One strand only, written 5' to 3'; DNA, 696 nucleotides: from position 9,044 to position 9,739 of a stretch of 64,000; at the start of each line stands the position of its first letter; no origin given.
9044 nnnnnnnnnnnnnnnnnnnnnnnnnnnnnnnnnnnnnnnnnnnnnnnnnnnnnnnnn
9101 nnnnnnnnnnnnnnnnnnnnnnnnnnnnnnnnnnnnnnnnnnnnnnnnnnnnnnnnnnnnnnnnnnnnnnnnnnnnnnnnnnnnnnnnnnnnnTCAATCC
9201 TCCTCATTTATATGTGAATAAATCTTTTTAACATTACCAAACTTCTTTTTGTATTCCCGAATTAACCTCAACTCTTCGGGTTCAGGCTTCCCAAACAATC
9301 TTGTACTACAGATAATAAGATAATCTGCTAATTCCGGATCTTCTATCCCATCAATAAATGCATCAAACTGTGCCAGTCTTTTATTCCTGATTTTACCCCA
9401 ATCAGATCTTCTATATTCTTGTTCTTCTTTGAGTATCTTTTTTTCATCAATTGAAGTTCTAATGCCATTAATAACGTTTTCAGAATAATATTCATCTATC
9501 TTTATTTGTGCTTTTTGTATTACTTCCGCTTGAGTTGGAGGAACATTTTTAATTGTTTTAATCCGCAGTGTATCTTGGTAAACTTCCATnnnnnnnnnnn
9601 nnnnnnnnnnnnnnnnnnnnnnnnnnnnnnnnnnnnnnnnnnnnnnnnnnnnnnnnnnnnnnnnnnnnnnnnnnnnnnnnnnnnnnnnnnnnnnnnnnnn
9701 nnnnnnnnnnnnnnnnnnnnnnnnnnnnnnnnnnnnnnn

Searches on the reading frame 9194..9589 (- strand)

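Call 10: search_protein_families(library=phrogs, proteins=[window:9194-9589:-], max_evalue=0.01)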
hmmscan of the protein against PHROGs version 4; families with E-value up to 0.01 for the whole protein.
window:9194-9589:- (131 aa): 1 family
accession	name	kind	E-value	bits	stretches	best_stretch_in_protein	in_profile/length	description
phrog_15914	-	unknown function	0.0036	18.2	0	20-55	13-47/48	-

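Call 11: search_protein_families(library=pfam, proteins=[window:9194-9589:-], max_evalue=0.1)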
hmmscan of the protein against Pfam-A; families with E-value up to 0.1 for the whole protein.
window:9194-9589:- (131 aa): 0 families

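Call 67: search_protein_families(library=ncbifam, proteins=[window:9194-9589:-], max_evalue=0.1)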
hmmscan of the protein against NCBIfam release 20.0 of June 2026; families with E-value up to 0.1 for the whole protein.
window:9194-9589:- (131 aa): 0 families
